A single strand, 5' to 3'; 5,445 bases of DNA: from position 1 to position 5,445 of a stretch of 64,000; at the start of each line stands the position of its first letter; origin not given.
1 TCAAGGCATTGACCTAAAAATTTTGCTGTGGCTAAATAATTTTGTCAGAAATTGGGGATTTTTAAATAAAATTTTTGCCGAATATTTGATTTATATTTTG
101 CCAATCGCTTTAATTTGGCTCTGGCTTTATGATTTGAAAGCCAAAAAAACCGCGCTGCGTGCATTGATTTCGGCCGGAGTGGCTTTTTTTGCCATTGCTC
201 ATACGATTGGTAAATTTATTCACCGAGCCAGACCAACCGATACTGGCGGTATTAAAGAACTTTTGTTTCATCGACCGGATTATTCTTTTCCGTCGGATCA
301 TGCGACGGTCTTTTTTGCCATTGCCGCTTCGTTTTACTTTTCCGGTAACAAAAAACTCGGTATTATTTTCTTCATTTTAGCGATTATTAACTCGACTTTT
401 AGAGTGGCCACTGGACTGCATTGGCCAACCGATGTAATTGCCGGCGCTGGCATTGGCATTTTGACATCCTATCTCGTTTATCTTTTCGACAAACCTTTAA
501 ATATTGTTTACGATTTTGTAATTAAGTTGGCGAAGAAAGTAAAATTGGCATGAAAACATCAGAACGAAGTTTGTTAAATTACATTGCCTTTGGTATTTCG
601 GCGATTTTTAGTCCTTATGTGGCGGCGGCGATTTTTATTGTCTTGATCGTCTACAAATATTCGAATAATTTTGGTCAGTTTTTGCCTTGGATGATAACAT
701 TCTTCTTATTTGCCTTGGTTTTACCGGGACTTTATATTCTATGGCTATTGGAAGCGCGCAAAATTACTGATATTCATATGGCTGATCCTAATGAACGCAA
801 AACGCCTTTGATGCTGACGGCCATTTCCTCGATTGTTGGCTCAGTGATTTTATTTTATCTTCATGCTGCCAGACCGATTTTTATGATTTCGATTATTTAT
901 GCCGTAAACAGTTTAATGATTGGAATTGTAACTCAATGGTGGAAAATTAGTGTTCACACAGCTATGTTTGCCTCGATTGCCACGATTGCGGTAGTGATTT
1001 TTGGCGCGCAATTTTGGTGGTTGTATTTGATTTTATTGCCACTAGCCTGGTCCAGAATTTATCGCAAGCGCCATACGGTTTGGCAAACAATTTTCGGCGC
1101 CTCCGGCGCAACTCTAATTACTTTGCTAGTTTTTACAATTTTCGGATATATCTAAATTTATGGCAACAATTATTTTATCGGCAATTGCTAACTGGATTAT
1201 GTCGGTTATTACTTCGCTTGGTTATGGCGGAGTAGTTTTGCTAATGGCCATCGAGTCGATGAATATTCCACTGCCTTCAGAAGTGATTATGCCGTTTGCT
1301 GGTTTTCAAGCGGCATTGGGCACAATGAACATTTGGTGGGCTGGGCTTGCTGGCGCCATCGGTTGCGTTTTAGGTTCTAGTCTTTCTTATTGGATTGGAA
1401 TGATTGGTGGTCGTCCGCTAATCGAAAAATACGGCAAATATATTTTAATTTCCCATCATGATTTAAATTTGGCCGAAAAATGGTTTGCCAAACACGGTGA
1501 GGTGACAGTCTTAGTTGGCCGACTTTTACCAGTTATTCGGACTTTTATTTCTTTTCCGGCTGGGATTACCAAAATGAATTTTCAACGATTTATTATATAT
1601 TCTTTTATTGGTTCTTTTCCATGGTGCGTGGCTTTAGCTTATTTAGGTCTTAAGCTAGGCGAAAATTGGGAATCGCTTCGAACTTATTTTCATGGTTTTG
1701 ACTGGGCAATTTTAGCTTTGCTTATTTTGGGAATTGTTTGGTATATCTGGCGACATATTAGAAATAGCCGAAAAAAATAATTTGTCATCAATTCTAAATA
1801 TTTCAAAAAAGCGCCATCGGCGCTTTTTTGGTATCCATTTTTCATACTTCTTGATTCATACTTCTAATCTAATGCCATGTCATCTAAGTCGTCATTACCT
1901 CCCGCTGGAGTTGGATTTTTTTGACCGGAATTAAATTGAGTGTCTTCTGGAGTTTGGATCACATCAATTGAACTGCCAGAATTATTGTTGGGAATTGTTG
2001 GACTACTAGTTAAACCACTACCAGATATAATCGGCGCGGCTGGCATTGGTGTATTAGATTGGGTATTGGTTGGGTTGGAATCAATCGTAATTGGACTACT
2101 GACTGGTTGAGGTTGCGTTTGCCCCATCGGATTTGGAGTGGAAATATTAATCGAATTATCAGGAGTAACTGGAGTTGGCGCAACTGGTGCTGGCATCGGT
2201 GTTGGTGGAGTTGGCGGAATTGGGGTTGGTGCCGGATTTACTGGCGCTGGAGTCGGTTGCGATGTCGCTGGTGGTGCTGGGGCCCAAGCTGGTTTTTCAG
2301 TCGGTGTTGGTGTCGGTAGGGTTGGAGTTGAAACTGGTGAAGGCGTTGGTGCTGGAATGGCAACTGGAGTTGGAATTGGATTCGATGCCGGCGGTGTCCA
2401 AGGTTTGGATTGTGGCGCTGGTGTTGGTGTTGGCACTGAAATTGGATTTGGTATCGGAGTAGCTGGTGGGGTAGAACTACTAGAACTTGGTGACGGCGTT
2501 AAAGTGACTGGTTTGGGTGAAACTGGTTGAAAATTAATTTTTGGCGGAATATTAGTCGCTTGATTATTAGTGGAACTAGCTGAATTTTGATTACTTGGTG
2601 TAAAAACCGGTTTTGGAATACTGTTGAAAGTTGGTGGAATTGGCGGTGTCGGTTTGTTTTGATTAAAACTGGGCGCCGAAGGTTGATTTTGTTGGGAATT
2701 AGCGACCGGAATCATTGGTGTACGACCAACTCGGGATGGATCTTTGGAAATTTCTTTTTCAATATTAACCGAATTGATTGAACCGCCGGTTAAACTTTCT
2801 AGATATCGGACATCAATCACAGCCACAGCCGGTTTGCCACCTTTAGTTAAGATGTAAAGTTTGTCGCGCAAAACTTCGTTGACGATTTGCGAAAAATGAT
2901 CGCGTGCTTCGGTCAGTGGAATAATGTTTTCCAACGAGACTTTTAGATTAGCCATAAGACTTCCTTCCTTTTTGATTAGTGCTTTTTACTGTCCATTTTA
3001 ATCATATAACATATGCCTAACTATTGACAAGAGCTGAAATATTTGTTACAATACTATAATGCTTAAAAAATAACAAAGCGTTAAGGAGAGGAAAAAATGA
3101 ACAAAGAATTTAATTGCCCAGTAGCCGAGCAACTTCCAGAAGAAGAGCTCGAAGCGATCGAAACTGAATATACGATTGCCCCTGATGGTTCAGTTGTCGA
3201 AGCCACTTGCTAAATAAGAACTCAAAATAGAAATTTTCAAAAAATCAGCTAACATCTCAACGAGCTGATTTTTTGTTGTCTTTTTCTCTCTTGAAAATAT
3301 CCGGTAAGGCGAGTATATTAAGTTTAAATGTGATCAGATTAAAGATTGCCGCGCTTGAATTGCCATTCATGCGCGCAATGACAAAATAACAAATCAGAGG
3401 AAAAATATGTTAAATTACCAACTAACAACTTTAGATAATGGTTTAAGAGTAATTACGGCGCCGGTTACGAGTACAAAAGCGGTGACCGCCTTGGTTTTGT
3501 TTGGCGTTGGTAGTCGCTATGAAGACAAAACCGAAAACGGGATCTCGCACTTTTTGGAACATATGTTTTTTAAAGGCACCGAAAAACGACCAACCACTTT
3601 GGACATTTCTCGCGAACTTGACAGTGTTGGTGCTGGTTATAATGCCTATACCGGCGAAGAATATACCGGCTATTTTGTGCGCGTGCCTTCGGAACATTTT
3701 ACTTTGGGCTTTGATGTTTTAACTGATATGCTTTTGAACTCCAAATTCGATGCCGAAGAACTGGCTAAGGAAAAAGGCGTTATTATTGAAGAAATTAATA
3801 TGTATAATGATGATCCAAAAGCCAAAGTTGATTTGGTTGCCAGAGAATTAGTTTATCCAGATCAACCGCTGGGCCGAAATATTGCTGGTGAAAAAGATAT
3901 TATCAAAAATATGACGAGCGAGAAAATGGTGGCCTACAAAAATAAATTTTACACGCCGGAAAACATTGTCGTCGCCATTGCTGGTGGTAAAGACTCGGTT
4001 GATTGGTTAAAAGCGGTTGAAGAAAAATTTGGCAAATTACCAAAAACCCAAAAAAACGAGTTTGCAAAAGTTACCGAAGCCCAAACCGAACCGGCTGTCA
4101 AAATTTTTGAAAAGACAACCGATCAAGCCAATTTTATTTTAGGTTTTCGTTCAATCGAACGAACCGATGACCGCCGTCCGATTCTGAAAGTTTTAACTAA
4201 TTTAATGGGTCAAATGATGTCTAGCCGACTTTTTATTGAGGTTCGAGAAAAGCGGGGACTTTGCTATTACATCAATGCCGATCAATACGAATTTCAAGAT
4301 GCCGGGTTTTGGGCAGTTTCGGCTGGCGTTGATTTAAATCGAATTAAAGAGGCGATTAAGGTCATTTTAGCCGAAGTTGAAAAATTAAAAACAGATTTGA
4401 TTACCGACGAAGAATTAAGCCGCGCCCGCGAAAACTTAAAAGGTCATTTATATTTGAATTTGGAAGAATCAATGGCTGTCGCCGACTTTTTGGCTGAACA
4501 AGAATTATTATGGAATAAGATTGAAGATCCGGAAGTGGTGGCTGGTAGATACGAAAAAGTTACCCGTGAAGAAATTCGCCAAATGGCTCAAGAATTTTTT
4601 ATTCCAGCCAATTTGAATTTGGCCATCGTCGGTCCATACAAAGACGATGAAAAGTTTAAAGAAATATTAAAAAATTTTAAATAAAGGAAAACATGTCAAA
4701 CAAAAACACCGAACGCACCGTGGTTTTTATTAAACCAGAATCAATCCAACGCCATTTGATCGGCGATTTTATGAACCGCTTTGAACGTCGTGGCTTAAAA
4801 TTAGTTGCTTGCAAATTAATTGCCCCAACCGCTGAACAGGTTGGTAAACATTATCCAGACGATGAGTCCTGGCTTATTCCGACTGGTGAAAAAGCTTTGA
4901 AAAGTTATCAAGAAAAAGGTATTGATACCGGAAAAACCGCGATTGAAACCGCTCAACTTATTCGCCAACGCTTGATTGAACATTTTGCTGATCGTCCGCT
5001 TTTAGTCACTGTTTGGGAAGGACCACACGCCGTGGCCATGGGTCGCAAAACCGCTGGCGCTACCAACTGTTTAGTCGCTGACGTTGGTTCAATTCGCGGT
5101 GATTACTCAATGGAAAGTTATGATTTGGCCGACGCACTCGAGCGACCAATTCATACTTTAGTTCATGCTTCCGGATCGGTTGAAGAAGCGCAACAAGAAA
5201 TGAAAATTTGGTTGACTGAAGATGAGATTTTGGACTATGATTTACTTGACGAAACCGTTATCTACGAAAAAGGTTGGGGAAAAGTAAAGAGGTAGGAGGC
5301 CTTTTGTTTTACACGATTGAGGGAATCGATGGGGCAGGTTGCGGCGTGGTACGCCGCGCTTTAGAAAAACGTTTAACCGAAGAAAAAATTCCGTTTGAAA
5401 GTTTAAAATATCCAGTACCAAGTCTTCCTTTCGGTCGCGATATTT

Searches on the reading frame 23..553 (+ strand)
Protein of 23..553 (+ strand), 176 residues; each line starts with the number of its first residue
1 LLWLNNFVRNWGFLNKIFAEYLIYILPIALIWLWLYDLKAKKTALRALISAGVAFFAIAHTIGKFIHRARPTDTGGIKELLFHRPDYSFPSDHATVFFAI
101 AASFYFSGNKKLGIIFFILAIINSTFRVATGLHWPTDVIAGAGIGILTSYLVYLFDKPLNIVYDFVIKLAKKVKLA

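Call 63: search_protein_families(library=pfam, max_evalue=0.0001, proteins=[window:23-553:+])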
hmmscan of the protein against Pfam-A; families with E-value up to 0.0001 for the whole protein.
window:23-553:+ (176 aa): 2 families
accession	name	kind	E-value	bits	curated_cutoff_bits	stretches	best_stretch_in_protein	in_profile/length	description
PF01569.27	PAP2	-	2.3e-14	53.7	27.2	1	51-156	8-125/130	PAP2 superfamily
PF14378.12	PAP2_3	-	7.1e-07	29.7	27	1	3-150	17-189/190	PAP2 superfamily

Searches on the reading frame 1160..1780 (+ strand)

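Call 63: search_protein_families(library=pfam, max_evalue=0.0001, proteins=[window:1160-1780:+])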
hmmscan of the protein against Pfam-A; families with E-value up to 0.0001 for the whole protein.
window:1160-1780:+ (206 aa): 1 family
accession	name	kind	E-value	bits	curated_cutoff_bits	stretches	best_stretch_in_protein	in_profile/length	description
PF09335.16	VTT_dom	-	7.7e-28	97.9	33.9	1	38-163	1-121/123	VTT domain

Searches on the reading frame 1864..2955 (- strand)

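Call 63: search_protein_families(library=pfam, max_evalue=0.0001, proteins=[window:1864-2955:-])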
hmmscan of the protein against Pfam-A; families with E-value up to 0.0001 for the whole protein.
window:1864-2955:- (363 aa): 1 family
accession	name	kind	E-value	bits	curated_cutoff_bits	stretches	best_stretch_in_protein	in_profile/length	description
PF02604.26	PhdYeFM_antitox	-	2.5e-08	34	29.8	1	10-57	2-50/74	Antitoxin Phd_YefM, type II toxin-antitoxin system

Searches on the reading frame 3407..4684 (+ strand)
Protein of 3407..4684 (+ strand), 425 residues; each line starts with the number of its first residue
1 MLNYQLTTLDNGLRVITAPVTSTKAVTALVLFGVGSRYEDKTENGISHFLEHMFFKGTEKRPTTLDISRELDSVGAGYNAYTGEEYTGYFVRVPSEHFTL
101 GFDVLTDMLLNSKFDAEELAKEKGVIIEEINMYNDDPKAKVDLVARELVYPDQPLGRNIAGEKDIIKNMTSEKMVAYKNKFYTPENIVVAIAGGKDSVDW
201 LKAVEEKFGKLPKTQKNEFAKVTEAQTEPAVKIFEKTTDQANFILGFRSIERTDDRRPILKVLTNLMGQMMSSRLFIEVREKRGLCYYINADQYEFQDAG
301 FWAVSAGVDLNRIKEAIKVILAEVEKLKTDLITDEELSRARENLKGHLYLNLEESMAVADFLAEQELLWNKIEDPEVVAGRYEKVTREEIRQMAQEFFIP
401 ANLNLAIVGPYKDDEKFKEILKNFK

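Call 63: search_protein_families(library=pfam, max_evalue=0.0001, proteins=[window:3407-4684:+])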
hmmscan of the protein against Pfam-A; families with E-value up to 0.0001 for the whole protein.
window:3407-4684:+ (425 aa): 2 families
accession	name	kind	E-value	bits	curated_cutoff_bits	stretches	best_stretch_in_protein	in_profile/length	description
PF05193.26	Peptidase_M16_C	-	1.3e-41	142.9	23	1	169-344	2-181/181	Peptidase M16 inactive domain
PF00675.25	Peptidase_M16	-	9.4e-35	120.1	22.3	1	15-161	2-147/149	Insulinase (Peptidase family M16)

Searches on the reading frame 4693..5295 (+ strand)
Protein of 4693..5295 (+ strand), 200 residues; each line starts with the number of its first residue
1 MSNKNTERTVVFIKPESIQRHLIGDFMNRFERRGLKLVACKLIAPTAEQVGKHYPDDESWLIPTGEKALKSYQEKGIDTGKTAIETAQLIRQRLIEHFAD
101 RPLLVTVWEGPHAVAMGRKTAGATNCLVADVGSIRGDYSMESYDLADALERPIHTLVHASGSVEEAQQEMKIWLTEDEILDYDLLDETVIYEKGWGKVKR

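Call 63: search_protein_families(library=pfam, max_evalue=0.0001, proteins=[window:4693-5295:+])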
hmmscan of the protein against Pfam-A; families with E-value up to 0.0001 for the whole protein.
window:4693-5295:+ (200 aa): 1 family
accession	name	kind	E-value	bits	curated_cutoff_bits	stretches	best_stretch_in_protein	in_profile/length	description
PF00334.24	NDK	-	1.2e-28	100.1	27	2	92-179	58-135/135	Nucleoside diphosphate kinase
